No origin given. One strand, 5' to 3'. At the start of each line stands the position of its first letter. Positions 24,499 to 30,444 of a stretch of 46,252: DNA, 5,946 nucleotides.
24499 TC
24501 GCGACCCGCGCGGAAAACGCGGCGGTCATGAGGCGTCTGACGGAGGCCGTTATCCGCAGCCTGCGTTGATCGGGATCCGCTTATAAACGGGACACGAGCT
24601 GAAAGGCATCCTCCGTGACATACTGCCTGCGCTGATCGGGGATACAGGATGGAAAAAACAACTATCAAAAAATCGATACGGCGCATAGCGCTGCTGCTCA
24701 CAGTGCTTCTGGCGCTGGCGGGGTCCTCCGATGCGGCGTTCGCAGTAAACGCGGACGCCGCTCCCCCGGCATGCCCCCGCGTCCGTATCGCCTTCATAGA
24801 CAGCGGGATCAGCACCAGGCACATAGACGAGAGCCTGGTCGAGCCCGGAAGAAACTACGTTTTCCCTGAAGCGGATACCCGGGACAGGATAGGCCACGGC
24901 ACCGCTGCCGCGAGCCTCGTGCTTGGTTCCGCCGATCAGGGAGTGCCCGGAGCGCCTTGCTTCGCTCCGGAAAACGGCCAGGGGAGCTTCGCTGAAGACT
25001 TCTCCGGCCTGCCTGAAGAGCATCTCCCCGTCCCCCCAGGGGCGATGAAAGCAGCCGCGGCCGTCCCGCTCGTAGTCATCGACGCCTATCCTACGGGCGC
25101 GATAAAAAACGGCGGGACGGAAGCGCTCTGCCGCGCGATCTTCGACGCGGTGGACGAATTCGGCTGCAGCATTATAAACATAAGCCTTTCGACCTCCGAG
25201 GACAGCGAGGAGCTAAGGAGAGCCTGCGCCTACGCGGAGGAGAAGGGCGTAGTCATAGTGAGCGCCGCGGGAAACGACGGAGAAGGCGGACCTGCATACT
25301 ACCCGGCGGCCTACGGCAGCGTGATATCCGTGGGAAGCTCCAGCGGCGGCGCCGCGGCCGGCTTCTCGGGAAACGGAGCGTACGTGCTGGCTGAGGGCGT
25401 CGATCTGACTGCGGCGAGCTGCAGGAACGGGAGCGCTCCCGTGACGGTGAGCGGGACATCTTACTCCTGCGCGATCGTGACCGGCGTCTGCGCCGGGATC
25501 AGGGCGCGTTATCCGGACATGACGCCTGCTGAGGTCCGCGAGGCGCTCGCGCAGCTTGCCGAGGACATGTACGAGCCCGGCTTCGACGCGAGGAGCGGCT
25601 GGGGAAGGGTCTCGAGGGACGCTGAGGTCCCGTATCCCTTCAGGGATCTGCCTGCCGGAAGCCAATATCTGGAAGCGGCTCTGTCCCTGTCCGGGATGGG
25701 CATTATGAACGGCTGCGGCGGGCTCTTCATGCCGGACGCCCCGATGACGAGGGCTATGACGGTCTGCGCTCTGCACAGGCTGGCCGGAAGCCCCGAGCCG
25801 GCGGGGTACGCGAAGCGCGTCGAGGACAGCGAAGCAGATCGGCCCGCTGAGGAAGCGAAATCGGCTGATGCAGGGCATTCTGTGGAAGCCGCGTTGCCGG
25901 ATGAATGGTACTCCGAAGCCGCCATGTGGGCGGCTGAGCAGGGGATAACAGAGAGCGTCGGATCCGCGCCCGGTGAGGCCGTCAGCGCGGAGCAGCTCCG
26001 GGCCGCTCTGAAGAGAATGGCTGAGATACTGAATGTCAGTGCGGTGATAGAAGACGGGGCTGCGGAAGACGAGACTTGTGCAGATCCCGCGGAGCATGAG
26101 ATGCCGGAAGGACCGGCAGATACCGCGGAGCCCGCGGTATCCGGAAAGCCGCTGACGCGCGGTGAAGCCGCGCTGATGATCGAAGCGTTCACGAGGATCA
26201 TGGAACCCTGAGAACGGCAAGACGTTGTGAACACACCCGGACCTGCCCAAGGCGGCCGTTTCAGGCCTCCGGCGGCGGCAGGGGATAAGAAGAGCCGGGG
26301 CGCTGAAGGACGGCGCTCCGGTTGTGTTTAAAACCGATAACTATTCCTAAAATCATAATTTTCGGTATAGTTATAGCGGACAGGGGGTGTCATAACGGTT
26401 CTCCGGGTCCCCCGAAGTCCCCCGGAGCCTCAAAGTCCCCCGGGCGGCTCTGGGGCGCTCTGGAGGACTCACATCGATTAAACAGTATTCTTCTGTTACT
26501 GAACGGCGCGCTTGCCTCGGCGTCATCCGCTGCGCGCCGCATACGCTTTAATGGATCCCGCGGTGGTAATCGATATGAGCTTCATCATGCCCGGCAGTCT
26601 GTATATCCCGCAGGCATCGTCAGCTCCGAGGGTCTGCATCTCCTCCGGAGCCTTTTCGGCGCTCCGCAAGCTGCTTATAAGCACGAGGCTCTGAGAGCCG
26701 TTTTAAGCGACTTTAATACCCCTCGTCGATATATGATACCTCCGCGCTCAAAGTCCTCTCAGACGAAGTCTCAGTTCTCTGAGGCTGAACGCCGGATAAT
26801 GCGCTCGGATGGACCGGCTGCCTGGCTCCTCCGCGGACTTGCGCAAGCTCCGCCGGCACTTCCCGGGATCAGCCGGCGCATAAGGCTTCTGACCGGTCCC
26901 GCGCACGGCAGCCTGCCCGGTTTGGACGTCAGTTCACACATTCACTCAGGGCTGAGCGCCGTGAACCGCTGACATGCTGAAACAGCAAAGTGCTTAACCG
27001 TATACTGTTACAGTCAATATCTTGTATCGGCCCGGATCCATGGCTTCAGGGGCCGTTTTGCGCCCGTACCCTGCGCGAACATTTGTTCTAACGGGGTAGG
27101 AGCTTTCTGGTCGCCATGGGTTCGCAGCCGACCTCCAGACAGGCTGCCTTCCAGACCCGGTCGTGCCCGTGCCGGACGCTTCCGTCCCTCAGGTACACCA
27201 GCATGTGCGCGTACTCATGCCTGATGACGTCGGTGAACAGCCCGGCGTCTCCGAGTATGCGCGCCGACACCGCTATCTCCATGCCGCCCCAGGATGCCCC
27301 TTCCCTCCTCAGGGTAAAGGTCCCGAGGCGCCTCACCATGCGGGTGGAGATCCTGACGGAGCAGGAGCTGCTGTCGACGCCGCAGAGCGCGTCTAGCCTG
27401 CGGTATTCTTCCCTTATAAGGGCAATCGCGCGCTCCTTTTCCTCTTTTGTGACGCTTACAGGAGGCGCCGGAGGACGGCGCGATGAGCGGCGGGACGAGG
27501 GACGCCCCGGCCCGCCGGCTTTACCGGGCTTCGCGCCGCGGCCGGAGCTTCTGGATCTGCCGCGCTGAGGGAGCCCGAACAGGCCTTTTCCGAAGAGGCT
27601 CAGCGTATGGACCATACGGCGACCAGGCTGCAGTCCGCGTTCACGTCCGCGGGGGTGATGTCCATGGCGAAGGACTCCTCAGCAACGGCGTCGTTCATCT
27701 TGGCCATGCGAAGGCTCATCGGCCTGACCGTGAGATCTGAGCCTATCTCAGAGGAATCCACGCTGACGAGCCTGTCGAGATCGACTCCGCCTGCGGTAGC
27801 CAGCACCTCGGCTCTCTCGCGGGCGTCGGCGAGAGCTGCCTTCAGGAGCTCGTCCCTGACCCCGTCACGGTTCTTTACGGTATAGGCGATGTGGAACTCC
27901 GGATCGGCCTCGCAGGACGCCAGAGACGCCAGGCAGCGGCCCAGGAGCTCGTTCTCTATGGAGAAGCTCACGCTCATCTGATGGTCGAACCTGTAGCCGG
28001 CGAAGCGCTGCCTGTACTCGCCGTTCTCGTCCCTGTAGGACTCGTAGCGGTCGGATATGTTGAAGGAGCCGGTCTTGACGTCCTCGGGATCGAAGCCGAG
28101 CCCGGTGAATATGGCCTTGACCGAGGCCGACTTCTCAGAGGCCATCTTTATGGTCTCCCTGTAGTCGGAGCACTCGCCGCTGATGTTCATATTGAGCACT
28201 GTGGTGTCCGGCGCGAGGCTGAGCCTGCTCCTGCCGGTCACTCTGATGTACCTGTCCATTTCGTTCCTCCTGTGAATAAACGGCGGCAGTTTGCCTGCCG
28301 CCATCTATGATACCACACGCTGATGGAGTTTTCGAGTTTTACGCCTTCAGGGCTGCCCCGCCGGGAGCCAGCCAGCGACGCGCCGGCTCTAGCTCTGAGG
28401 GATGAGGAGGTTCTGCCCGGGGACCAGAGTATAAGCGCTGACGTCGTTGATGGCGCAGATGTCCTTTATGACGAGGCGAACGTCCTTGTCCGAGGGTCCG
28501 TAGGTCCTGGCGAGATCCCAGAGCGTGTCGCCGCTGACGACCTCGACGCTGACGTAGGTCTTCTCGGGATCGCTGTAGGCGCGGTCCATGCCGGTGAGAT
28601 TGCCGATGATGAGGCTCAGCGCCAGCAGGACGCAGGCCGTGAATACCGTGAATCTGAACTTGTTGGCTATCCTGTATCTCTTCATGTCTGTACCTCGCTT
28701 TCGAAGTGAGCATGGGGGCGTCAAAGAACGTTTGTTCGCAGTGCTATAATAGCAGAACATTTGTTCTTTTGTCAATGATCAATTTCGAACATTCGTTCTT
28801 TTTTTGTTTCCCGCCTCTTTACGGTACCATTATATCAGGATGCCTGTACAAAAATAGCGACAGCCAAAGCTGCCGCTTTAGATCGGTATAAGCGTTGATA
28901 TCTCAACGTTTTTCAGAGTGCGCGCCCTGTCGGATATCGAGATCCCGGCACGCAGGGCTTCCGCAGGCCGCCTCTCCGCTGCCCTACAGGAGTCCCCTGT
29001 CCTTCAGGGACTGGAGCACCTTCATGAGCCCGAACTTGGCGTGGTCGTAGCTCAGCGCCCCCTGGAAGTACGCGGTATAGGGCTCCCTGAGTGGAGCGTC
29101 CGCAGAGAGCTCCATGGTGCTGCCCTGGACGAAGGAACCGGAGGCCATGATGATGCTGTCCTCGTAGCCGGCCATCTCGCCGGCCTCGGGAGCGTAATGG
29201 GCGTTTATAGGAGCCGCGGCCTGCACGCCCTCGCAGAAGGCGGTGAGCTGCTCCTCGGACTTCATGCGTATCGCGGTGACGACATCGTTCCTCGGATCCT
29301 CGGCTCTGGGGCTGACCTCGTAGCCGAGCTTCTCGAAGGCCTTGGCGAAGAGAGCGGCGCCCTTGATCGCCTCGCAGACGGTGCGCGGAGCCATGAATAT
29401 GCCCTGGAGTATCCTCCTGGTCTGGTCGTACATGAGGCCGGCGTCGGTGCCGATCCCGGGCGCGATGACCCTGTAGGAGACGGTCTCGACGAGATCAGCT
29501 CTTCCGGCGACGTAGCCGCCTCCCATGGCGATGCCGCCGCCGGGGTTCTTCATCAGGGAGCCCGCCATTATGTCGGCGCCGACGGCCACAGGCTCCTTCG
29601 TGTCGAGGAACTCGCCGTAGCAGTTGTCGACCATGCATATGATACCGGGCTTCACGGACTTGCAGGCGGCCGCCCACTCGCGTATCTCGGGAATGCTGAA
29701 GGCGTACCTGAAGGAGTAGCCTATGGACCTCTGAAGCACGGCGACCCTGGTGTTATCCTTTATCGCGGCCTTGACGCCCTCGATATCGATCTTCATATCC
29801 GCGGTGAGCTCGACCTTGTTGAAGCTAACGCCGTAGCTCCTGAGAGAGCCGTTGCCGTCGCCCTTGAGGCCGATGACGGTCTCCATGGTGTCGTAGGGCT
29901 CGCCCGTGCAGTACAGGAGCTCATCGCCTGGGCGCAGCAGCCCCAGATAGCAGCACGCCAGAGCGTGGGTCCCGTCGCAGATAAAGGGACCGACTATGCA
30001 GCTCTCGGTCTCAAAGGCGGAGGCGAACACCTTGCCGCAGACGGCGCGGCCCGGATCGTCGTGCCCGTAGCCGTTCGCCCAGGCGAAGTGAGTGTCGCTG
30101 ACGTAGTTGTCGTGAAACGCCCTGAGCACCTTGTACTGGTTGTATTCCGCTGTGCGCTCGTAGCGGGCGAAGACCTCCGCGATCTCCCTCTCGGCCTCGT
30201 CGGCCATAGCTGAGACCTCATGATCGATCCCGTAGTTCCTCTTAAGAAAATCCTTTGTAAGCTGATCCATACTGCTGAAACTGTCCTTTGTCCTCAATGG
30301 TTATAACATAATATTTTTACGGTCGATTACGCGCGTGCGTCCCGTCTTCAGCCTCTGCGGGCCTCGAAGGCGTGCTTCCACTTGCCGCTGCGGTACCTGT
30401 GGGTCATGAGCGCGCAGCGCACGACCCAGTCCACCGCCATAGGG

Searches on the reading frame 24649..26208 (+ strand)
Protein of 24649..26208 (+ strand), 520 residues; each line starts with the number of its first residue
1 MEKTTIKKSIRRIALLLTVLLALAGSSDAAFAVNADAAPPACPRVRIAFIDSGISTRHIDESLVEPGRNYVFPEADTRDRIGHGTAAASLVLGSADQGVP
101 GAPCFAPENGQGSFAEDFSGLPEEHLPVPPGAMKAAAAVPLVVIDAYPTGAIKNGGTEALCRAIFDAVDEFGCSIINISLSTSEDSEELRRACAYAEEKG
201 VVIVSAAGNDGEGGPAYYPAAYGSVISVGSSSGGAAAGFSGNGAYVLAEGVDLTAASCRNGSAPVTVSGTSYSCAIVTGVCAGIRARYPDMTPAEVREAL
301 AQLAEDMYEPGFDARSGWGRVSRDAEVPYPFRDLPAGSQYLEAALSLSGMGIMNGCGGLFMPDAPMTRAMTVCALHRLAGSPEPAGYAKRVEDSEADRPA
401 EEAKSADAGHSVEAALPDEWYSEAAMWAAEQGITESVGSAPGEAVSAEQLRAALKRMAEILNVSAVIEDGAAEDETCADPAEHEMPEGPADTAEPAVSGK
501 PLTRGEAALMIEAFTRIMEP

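Call 12: search_protein_families(library=pfam, proteins=[window:24649-26208:+], max_evalue=0.01)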
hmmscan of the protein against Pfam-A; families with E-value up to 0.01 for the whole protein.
window:24649-26208:+ (520 aa): 2 families
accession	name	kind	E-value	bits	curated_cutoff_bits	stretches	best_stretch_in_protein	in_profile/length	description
PF00082.27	Peptidase_S8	-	1.3e-30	107.2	21.8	1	45-319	4-288/288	Subtilase family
PF00395.25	SLH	-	4.4e-05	23.8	20.8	0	330-369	1-41/44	S-layer homology domain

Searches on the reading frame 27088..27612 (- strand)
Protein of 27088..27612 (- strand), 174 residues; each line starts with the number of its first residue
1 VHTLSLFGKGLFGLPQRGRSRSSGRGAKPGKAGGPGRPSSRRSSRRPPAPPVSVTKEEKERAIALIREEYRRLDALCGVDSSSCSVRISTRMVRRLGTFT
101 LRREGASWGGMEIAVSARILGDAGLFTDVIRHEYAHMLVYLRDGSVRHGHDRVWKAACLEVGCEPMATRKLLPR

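Call 67: search_protein_families(library=pfam, proteins=[window:27088-27612:-], max_evalue=0.001)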
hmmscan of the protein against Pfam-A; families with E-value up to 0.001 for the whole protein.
window:27088-27612:- (174 aa): 1 family
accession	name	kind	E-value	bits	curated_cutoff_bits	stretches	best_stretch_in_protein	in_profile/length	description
PF10263.15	SprT-like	-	2.5e-10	40.6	25.6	1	80-163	17-97/108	SprT-like family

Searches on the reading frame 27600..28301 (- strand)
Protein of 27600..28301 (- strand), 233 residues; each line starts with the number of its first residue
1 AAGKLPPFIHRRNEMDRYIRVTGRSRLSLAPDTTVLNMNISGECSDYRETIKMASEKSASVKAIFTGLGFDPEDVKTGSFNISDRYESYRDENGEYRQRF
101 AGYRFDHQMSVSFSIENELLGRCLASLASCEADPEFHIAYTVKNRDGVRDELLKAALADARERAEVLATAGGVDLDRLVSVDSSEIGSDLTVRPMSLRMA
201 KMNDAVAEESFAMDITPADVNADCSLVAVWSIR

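Call 67: search_protein_families(library=pfam, proteins=[window:27600-28301:-], max_evalue=0.001)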
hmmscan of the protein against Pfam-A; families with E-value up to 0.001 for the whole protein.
window:27600-28301:- (233 aa): 1 family
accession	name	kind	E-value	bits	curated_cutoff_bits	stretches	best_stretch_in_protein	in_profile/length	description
PF04402.19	SIMPL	-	2e-29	103.7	25.2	1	19-225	1-200/205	Protein of unknown function (DUF541)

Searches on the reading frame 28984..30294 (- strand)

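Call 67: search_protein_families(library=pfam, proteins=[window:28984-30294:-], max_evalue=0.001)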
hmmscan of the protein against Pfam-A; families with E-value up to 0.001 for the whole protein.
window:28984-30294:- (436 aa): 1 family
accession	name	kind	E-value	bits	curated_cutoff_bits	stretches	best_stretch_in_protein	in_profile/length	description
PF06838.17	Met_gamma_lyase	-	4.4e-161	536.4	24.2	1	29-430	3-404/405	Methionine gamma-lyase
